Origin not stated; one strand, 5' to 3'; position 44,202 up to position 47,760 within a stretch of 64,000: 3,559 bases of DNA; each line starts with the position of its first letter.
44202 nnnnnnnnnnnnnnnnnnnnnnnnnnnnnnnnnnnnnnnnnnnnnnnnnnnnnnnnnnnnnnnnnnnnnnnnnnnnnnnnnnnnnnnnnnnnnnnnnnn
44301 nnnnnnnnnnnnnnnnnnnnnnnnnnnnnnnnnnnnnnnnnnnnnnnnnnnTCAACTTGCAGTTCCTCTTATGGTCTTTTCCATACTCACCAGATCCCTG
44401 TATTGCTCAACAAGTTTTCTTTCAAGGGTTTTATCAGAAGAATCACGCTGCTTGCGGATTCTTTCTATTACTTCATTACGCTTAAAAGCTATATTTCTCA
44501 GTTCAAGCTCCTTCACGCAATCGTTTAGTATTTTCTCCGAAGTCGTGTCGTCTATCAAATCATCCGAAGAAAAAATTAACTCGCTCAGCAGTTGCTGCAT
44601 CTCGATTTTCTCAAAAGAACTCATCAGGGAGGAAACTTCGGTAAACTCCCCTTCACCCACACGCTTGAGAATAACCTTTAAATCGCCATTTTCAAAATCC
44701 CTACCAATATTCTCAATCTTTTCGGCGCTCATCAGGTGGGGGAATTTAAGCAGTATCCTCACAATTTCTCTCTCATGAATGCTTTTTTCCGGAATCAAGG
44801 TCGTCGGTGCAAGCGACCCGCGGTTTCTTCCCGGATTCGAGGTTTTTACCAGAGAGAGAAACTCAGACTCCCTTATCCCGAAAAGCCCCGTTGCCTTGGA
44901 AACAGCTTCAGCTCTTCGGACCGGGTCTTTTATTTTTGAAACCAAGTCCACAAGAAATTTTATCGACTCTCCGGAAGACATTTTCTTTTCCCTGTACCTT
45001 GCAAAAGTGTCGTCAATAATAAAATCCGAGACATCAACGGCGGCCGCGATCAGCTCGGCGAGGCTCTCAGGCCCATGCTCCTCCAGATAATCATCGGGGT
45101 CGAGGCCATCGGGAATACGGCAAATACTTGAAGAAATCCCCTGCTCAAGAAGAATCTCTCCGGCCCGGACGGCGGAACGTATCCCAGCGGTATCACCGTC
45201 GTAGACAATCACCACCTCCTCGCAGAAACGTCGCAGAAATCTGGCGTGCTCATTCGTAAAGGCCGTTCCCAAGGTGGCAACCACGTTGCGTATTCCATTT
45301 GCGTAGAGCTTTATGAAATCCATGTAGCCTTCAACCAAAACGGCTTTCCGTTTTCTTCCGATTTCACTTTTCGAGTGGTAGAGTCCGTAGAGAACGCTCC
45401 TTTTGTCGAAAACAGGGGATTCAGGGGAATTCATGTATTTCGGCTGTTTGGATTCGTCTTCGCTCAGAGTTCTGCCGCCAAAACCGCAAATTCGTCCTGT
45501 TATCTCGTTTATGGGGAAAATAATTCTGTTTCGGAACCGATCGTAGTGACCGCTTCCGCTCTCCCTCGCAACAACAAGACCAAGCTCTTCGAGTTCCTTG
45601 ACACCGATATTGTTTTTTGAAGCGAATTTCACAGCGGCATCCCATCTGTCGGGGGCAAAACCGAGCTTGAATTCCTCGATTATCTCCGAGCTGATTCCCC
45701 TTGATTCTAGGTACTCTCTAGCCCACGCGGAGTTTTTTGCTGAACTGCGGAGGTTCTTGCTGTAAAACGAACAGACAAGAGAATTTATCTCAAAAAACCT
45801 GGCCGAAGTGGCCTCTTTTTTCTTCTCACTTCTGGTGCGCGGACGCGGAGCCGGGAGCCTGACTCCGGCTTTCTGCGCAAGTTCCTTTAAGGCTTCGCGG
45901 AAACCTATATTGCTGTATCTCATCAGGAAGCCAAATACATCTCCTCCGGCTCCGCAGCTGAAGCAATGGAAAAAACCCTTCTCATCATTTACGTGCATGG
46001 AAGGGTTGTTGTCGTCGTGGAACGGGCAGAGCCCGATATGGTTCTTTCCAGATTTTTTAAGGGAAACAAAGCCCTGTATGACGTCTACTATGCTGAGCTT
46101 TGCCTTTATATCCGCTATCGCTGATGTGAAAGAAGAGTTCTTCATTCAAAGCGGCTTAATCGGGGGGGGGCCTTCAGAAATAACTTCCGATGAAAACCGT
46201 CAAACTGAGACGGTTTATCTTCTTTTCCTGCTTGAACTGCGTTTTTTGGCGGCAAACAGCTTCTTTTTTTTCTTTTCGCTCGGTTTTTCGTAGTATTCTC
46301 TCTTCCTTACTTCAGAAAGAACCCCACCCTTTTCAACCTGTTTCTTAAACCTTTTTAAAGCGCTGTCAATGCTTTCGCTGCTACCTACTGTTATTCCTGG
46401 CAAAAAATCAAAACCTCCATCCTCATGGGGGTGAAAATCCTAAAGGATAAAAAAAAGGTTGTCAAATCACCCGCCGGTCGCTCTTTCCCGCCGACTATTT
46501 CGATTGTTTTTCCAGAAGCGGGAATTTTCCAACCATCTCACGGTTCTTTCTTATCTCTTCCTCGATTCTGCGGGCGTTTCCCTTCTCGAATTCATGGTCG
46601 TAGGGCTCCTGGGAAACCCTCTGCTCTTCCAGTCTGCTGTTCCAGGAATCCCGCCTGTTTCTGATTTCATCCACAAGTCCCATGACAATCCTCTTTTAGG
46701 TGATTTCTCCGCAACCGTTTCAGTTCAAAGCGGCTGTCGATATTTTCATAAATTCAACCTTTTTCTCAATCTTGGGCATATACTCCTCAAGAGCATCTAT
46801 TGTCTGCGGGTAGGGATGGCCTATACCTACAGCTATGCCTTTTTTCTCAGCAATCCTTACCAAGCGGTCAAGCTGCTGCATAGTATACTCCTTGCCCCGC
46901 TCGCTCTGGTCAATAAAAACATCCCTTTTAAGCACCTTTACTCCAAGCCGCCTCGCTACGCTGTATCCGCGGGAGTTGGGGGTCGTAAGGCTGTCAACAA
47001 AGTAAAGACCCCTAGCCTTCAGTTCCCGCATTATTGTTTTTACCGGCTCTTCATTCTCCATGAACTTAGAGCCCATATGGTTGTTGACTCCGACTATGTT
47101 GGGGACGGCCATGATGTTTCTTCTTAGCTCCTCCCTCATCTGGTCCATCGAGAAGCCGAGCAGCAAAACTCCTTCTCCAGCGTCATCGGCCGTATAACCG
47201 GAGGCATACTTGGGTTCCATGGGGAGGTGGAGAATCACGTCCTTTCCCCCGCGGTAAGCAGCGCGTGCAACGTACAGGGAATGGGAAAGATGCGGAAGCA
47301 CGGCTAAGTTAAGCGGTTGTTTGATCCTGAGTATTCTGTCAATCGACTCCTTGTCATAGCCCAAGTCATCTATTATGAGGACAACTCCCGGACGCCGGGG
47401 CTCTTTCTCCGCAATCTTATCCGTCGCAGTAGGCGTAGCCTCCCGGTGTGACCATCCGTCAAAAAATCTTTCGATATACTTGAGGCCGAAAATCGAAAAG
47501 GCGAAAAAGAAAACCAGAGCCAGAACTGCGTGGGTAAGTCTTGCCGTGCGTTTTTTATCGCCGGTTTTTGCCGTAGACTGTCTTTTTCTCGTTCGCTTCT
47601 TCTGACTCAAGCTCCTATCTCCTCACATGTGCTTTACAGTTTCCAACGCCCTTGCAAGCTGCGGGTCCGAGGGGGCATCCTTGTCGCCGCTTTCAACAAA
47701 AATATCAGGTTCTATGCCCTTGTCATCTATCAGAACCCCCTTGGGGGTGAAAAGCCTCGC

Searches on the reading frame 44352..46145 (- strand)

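Call 21: search_protein_families(library=pfam, proteins=[window:44352-46145:-], max_evalue=0.001)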
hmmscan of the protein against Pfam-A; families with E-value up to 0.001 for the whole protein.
window:44352-46145:- (597 aa): 6 families
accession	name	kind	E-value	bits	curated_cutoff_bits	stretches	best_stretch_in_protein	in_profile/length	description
PF08275.17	DNAG_N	-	8.3e-42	142.7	26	1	127-258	1-127/128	DNA primase catalytic core, N-terminal domain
PF01807.25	Zn_ribbon_DnaG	-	3.7e-34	116.9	24.9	1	8-98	4-94/98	CHC2 zinc finger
PF13155.12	Toprim_2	-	1.6e-22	80.1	22.1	1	269-354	1-88/88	Toprim-like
PF13662.12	Toprim_4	-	3e-20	72.7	25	1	267-341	2-83/85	Toprim domain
PF01751.28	Toprim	-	6.5e-09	36.3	23.1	1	268-333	2-81/96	Toprim domain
PF13362.12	Toprim_3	-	6.6e-05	23.7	27.2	1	269-360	3-95/95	Toprim domain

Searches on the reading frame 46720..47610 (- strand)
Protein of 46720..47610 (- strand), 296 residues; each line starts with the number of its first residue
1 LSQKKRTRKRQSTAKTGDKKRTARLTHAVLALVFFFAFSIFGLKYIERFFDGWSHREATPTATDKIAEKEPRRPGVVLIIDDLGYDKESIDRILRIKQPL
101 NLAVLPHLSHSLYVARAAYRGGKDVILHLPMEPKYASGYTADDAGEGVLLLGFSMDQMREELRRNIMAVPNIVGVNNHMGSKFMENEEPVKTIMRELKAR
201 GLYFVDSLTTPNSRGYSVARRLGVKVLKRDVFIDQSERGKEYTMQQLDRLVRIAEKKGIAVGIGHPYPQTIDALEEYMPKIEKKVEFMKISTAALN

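Call 51: search_protein_families(library=pfam, proteins=[window:46720-47610:-], max_evalue=0.01)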
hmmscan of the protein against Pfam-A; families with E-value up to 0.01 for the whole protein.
window:46720-47610:- (296 aa): 1 family
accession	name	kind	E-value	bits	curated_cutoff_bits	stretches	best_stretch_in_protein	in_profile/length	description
PF04748.18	Polysacc_deac_2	-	6.4e-71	238.3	27.5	1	78-292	1-210/212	Divergent polysaccharide deacetylase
